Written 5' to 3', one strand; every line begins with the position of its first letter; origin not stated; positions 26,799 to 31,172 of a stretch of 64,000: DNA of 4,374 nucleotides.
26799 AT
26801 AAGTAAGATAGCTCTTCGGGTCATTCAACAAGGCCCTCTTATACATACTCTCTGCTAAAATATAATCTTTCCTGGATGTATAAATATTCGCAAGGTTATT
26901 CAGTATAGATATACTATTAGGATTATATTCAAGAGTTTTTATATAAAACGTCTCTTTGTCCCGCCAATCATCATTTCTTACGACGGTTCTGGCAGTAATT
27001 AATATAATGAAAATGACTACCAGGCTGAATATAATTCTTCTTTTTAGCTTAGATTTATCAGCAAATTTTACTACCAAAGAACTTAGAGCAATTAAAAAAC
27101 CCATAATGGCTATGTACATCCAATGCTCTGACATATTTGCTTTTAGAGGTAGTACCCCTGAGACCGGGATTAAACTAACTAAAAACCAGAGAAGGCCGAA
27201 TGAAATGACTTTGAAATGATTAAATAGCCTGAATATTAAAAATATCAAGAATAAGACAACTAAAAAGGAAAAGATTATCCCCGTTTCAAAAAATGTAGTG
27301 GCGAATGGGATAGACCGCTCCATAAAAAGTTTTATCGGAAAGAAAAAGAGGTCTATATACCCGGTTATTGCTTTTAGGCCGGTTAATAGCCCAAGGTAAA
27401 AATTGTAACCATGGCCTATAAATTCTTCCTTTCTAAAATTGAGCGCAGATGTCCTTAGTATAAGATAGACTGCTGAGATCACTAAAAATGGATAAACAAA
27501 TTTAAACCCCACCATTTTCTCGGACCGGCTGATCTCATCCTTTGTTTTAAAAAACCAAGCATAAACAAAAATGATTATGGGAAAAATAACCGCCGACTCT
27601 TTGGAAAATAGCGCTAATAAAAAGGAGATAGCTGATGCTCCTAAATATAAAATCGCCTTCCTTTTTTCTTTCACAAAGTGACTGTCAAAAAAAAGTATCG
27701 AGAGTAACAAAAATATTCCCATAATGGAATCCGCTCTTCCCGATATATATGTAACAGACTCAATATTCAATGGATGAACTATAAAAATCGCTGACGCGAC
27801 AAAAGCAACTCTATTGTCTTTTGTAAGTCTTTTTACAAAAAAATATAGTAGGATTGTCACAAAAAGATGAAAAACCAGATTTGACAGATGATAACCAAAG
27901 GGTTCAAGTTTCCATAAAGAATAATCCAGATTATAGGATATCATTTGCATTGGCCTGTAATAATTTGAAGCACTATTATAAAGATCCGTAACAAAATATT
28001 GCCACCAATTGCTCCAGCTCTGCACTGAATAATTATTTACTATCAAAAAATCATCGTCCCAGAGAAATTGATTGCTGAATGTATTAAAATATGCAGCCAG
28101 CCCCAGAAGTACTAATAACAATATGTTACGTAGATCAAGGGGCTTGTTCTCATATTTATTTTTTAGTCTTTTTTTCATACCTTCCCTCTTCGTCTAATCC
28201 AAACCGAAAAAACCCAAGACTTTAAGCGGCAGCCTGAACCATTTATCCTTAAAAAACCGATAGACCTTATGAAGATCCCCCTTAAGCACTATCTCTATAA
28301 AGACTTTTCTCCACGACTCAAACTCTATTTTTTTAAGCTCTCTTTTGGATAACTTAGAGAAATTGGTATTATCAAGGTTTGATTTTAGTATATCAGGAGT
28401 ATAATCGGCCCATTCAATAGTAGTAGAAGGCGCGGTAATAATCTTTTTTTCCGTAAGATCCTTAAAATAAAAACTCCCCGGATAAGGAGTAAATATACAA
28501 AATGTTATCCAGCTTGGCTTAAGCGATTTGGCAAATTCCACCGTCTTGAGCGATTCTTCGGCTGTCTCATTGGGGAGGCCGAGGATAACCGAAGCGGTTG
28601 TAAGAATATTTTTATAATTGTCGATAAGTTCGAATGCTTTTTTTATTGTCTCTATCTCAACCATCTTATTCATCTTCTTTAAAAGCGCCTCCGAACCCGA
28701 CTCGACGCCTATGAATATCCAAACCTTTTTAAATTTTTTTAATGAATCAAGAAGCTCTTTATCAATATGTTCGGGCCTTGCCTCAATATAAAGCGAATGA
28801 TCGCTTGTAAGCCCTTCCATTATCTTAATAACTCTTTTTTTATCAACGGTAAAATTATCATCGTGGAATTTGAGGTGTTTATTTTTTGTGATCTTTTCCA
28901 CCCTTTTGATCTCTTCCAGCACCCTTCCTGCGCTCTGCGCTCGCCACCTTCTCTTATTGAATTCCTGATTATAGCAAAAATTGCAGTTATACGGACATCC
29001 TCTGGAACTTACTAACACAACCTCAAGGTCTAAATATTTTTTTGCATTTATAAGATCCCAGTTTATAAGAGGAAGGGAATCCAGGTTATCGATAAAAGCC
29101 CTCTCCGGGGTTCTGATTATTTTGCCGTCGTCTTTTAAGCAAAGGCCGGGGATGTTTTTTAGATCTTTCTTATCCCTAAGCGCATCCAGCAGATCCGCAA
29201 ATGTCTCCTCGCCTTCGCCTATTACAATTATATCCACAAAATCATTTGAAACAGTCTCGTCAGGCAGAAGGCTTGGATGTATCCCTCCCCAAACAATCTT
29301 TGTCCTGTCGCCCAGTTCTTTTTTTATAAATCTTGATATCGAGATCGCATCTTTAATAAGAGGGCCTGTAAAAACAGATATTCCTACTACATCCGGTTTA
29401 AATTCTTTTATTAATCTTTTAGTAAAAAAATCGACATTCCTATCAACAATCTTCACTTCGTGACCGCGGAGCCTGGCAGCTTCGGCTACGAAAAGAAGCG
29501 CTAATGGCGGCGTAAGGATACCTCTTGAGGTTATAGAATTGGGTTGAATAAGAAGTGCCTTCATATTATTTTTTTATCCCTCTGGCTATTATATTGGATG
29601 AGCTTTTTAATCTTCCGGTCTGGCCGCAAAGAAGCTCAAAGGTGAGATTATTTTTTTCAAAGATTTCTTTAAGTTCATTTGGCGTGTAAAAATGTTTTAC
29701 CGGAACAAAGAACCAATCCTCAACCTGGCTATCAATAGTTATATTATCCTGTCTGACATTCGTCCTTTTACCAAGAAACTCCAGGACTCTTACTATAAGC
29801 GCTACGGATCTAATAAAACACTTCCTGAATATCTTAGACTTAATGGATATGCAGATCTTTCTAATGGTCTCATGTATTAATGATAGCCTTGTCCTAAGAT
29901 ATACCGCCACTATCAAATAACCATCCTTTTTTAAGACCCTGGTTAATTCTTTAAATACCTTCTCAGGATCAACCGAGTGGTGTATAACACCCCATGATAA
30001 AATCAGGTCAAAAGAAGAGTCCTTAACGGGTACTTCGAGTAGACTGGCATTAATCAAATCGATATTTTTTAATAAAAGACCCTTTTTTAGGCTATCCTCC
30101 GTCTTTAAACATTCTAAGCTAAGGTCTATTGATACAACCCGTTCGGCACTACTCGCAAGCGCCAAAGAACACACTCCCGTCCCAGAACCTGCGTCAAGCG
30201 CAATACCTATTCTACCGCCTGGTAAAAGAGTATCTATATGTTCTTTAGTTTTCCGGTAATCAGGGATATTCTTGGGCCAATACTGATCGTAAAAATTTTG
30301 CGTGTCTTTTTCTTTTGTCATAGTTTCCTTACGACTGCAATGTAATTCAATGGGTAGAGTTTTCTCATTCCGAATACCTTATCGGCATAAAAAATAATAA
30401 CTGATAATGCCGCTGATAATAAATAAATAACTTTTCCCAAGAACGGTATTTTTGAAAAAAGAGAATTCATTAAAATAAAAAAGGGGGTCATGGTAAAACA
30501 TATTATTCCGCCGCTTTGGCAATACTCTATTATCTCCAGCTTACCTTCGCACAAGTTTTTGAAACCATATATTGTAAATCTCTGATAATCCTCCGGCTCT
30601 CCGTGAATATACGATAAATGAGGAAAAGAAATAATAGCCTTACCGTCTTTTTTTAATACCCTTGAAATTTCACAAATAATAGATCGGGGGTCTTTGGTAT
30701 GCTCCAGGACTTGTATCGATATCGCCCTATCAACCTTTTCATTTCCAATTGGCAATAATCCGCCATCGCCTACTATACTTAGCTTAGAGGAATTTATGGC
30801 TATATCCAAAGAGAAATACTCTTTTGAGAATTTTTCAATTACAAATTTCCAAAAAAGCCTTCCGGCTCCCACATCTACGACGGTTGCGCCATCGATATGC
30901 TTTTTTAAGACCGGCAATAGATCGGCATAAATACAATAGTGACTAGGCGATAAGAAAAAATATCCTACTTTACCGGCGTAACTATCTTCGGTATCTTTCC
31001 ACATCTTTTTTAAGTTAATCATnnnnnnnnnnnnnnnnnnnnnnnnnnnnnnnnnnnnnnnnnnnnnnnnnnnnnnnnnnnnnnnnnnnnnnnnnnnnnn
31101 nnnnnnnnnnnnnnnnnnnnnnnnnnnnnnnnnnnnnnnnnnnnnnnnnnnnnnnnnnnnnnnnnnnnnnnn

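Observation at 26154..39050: ~13-kb envelope glycosylation/methylation island splitting the conserved fab gene cluster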

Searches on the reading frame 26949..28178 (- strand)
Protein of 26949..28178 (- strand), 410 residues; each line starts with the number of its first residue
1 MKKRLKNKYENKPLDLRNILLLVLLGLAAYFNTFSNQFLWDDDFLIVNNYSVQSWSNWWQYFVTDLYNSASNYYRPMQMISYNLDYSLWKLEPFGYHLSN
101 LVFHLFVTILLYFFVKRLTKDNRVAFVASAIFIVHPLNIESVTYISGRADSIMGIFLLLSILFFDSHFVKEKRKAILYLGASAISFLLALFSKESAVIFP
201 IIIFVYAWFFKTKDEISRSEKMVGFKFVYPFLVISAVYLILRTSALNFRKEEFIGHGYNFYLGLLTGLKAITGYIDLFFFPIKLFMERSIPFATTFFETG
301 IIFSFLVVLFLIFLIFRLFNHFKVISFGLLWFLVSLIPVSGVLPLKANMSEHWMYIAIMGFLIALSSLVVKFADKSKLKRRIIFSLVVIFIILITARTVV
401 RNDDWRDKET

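Call 57: search_solved_structures(query=window:26949-28178:-, max_evalue=1)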
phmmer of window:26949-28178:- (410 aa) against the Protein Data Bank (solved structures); distinct sequences matched with E-value up to 1: 1.
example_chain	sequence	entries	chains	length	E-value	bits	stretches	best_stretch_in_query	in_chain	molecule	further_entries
8zno_G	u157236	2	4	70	0.97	11.8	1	321-381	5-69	Cytochrome b-c1 complex subunit 8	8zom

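Call 71: search_protein_families(library=pfam, proteins=[window:26949-28178:-], max_evalue=1)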
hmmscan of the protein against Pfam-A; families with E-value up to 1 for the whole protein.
window:26949-28178:- (410 aa): 2 families
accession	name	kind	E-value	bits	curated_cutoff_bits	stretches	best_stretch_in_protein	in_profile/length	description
PF02366.24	PMT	-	1.7e-06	28.2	22.7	1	85-227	74-215/245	Dolichyl-phosphate-mannose-protein mannosyltransferase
PF11431.13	Transport_MerF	-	0.18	12.2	24.3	1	262-286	8-31/45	Membrane transport protein MerF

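Call 84: search_solved_structures(query=A6, max_evalue=10, show_alignments=2)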
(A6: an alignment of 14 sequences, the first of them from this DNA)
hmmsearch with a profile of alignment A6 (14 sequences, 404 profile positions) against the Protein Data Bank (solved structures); distinct sequences matched with E-value up to 10: 1.
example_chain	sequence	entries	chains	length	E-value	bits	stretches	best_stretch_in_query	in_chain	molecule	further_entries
7vlx_Y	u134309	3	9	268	1.4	11.1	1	268-344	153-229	Mannose/fructose/sorbose family PTS transporter subunit IIC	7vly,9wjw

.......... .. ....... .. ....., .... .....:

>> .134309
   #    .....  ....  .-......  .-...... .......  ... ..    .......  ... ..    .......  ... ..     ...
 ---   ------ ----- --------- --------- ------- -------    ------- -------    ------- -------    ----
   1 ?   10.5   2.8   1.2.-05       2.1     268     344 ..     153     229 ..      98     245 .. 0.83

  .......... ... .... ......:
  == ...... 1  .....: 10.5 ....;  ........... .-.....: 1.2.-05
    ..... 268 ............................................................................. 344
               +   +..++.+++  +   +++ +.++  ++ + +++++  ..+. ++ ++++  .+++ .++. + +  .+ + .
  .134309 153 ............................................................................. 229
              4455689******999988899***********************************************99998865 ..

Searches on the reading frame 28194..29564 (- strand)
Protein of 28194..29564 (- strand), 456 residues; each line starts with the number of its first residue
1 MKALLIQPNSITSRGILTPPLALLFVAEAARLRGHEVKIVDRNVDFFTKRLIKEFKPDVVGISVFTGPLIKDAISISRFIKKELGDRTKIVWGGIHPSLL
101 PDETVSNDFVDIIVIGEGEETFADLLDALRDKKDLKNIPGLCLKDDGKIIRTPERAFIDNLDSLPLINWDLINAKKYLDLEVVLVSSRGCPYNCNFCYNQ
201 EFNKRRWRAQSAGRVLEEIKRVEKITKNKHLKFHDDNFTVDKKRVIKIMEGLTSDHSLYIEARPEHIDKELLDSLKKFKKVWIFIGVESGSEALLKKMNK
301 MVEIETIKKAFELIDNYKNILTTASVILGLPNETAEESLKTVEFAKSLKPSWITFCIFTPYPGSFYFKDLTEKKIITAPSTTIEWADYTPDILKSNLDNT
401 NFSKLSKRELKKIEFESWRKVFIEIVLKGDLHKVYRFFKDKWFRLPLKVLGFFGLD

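Call 3: search_protein_families(library=pfam, proteins=[window:28194-29564:-], max_evalue=0.01)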
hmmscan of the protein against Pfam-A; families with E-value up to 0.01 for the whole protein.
window:28194-29564:- (456 aa): 3 families
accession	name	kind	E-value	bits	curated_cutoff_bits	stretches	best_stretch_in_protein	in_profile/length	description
PF04055.27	Radical_SAM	-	2.3e-22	80.3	29.5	1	185-345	2-166/166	Radical SAM superfamily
PF02310.24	B12-binding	-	7.3e-21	74.7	32.1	1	15-125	9-120/121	B12 binding domain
PF19864.5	Radical_SAM_N2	-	0.00021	21.2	29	1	88-134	86-130/151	Radical SAM proteins, N-terminal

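Call 5: search_protein_families(library=ncbifam, proteins=[window:28194-29564:-], max_evalue=0.001)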
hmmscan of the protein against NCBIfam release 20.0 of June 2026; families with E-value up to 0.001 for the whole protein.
window:28194-29564:- (456 aa): 41 families (the best 25 are shown)
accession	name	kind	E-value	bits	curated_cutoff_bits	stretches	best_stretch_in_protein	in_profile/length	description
TIGR02026.1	BchE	equivalog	4.9e-54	184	481.35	1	17-400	19-414/497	magnesium-protoporphyrin IX monomethyl ester anaerobic oxidative cyclase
TIGR03471.1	HpnJ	equivalog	5.9e-44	150.7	577.6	1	68-381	79-398/472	hopanoid biosynthesis associated radical SAM protein HpnJ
NF050148.1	rSAM_ApyD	equivalog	2.7e-43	148.3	750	1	19-371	24-394/645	RiPP biosynthesis radical SAM protein ApyD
TIGR04013.1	B12_SAM_MJ_1487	hypoth_equivalog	8.5e-39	133.5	251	1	44-368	31-355/382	TIGR04013 family B12-binding domain/radical SAM domain-containing protein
TIGR04367.1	HpnR_B12_rSAM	equivalog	3.8e-37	127.9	650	1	1-368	1-371/490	hopanoid C-3 methylase HpnR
TIGR04014.1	B12_SAM_MJ_0865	equivalog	5.2e-37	127.7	360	1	26-363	17-351/434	methyl-coenzyme M reductase glutamine C-methyltransferase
TIGR04479.1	bcpD_PhpK_rSAM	subfamily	1.9e-34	118.9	600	1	49-351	103-412/504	PhpK family radical SAM P-methyltransferase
NF038361.1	rSAM_Sden_1168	equivalog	8.2e-32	110.5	575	1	51-387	135-491/560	Sden_1168 family B12-binding radical SAM P-methyltransferase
TIGR04072.2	rSAM_ladder_B12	equivalog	1.4e-25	89.8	360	1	4-355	3-357/443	lipid biosynthesis B12-binding/radical SAM protein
NF033712.0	B12_rSAM_KedN5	subfamily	3.4e-24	85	700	1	47-240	53-253/624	KedN5 family methylcobalamin-dependent radical SAM C-methyltransferase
TIGR04190.1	B12_SAM_Ta0216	equivalog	4e-24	85.1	500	1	42-349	65-395/554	TIGR04190 family B12-binding domain/radical SAM domain protein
TIGR03975.1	rSAM_ocin_1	subfamily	9e-21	74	281.85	1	40-303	113-386/606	RiPP maturation radical SAM C-methyltransferase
TIGR04295.1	B12_rSAM_oligo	hypoth_equivalog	1e-18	67.3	400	1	20-364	25-378/422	TIGR04295 family B12-binding domain-containing radical SAM protein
TIGR04385.1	B12_rSAM_cofa1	equivalog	1.6e-18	67.1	450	1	4-252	3-266/438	B12 lower ligand biosynthesis radical SAM protein BzaD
NF033070.1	rSAM_AprD4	equivalog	2.7e-18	66.1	500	1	16-366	38-386/456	AprD4 family radical SAM diol-dehydratase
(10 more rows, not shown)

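Call 60: search_solved_structures(query=window:28194-29564:-, max_evalue=0.001)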
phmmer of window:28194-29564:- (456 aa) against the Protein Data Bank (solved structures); distinct sequences matched with E-value up to 0.001: 8.
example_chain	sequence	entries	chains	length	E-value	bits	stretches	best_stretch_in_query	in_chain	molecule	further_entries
9ccb_A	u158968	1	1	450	1.6e-23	86.5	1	98-364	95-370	Radical SAM core domain-containing protein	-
5ul2_A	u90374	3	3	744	9.5e-13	51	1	36-300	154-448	OxsB protein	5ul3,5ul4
6fd2_B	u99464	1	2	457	2.4e-11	46.3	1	138-369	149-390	Putative apramycin biosynthetic oxidoreductase 4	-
2qgq_A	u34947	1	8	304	2e-08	36.7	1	187-368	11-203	Protein TM_1862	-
4jc0_A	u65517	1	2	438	2.1e-08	36.7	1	184-367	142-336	Ribosomal protein S12 methylthiotransferase RimO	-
7kdx_A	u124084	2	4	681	7.3e-08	34.8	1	56-336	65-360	Methyltransferase TokK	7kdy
9n1b_A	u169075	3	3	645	1.3e-06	30.8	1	112-219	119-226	Radical SAM protein | Radical SAM enzyme CysS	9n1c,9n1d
6wte_A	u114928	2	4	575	0.00026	23.2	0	5-154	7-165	B12-binding domain-containing protein | Tryptophan-C2-methyltransferase containing B12-binding domain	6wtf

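Call 92: search_protein_families(library=padloc, proteins=[window:28194-29564:-], max_evalue=0.00001)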
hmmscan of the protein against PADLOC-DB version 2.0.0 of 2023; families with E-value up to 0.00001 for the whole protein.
window:28194-29564:- (456 aa): 1 family
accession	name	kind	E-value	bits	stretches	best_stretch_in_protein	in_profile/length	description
PDLC04689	PDC-M51A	-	2.1e-16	57.8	1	84-347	96-351/420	-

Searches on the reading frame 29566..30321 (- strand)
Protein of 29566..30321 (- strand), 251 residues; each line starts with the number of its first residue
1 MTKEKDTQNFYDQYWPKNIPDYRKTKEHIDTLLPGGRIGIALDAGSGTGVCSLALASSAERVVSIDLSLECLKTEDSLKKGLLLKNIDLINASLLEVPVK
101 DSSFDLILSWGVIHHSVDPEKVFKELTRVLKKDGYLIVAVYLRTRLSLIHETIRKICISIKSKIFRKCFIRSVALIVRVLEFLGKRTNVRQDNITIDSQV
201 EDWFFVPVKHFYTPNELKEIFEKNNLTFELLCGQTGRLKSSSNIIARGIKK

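Call 3: search_protein_families(library=pfam, proteins=[window:29566-30321:-], max_evalue=0.01)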
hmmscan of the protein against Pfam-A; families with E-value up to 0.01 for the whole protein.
window:29566-30321:- (251 aa): 11 families
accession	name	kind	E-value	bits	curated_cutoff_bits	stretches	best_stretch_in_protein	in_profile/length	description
PF08241.18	Methyltransf_11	-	1.3e-20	74.2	21.2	1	42-138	1-95/95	Methyltransferase domain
PF13847.12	Methyltransf_31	-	3.3e-18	66.2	27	1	41-141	7-112/145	Methyltransferase domain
PF13649.12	Methyltransf_25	-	1.3e-16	61.4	27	1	42-134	2-97/97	Methyltransferase domain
PF13489.12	Methyltransf_23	-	1e-12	48.6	27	1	39-227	24-160/164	Methyltransferase domain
PF08242.18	Methyltransf_12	-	1.1e-11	45.7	30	1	42-136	1-98/98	Methyltransferase domain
PF01209.24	Ubie_methyltran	-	3.8e-09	36.7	20.1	1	40-145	50-158/233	ubiE/COQ5 methyltransferase family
PF05175.20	MTS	-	9.3e-05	22.6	23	1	39-140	33-140/170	Methyltransferase small domain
PF08003.17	Methyltransf_9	-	0.00013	21.5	23.8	1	40-139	118-218/315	Protein of unknown function (DUF1698)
PF05148.21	Methyltransf_8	-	0.00019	21.8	27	0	86-156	105-173/219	Hypothetical methyltransferase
PF20922.3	Anamorsin_N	-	0.00058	20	27.1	1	94-141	42-90/163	Anamorsin, N-terminal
PF05219.18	DREV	-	0.0014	18.2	26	1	42-142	99-190/265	DREV methyltransferase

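Call 5: search_protein_families(library=ncbifam, proteins=[window:29566-30321:-], max_evalue=0.001)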
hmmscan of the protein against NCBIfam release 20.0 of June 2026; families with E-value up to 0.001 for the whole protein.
window:29566-30321:- (251 aa): 33 families (the best 25 are shown)
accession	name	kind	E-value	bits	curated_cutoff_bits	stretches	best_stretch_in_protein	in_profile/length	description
TIGR02072.1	BioC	equivalog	5e-15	56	184.95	1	41-162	38-151/244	malonyl-ACP O-methyltransferase BioC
NF041537.1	ArsM_AhpD_UU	exception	3.2e-14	52.5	510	1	41-142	80-184/345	arsenite methyltransferase/AhpD domain selenoprotein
TIGR01983.1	UbiG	equivalog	4.6e-14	52.3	102.95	1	42-150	54-163/228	bifunctional 2-polyprenyl-6-hydroxyphenol methylase/3-demethylubiquinol 3-O-methyltransferase UbiG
NF047649.1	MTase_UXPK_star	exception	1e-12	47.7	460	1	41-140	81-183/283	methyltransferase/UXPK-star double selenoprotein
NF045667.1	MTase_DVU1556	equivalog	1.3e-12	47.7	155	1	41-145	26-127/213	DVU_1556 family methyltransferase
NF008823.0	PRK11873.1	subfamily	1.7e-12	47.4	263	1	41-139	81-182/272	arsenite methyltransferase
TIGR01934.1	MenG_MenH_UbiE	subfamily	7.1e-12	45.1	158.35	1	41-149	43-152/223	ubiquinone/menaquinone biosynthesis methyltransferase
NF041536.1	ArsM_DUF2284_UU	exception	2.7e-10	39.2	575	1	41-140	80-182/459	arsenite methyltransferase/DUF2284 domain selenoprotein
NF001244.0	PRK00216.1-5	equivalog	3.5e-10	39.6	216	1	40-139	51-154/236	bifunctional demethylmenaquinone methyltransferase/2-methoxy-6-polyprenyl-1,4-benzoquinol methylase UbiE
NF001241.0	PRK00216.1-2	equivalog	4.8e-10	39.5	327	1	31-149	48-158/231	demethylmenaquinone methyltransferase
TIGR04345.1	ovoA_Cterm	equivalog_domain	8.7e-10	38.5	170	1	95-139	126-170/242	putative 4-mercaptohistidine N1-methyltransferase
TIGR00452.1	TIGR00452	equivalog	2.1e-09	36.6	275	1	40-138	120-219/316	tRNA 5-methoxyuridine(34)/uridine 5-oxyacetic acid(34) synthase CmoB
NF041675.1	sarc_dimgly_tmase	equivalog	3.8e-09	36.9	550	1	40-139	69-170/278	sarcosine/dimethylglycine N-methyltransferase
NF008264.0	PRK11036.1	equivalog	5.5e-09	35.9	366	1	41-146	48-155/261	tRNA uridine 5-oxyacetic acid(34) methyltransferase CmoM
NF001243.0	PRK00216.1-4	equivalog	5.7e-09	35.6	235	1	41-138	51-151/237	demethylmenaquinone methyltransferase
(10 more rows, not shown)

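Call 92: search_protein_families(library=padloc, proteins=[window:29566-30321:-], max_evalue=0.00001)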
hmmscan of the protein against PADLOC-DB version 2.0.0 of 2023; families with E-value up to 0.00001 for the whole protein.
window:29566-30321:- (251 aa): 1 family
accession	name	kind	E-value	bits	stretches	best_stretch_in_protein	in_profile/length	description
PDLC04134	mad2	-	5e-15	53.3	1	19-157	273-413/492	mads_2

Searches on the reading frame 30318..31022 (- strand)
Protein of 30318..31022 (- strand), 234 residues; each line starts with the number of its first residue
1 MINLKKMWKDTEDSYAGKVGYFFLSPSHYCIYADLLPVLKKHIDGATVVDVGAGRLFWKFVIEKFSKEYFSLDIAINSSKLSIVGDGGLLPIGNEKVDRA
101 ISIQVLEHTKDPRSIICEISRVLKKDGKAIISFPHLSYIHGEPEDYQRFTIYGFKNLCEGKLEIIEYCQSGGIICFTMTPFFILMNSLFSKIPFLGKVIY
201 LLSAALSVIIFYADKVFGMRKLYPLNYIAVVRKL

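Call 3: search_protein_families(library=pfam, proteins=[window:30318-31022:-], max_evalue=0.01)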
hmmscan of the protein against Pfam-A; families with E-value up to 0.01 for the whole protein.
window:30318-31022:- (234 aa): 6 families
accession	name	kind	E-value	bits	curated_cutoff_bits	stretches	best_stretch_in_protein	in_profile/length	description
PF08241.18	Methyltransf_11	-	1.7e-09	38.6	21.2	1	50-131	2-95/95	Methyltransferase domain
PF13489.12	Methyltransf_23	-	7.5e-06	26.2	27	1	34-137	11-122/164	Methyltransferase domain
PF13847.12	Methyltransf_31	-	8.9e-05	22.7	27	1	85-135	61-113/145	Methyltransferase domain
PF08242.18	Methyltransf_12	-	0.0031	18.7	30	1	93-128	64-97/98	Methyltransferase domain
PF13649.12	Methyltransf_25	-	0.0038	18.3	27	1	83-127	51-97/97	Methyltransferase domain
PF07021.18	MetW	-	0.0057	16.8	21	0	88-138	67-114/193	Methionine biosynthesis protein MetW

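Call 5: search_protein_families(library=ncbifam, proteins=[window:30318-31022:-], max_evalue=0.001)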
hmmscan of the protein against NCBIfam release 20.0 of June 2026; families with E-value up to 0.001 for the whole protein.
window:30318-31022:- (234 aa): 1 family
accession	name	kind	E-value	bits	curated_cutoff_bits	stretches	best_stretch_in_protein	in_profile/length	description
NF045667.1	MTase_DVU1556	equivalog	0.00029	20.4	155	0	66-132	45-120/213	DVU_1556 family methyltransferase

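Call 92: search_protein_families(library=padloc, proteins=[window:30318-31022:-], max_evalue=0.00001)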
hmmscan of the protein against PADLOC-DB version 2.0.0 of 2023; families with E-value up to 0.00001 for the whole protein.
window:30318-31022:- (234 aa): 0 families
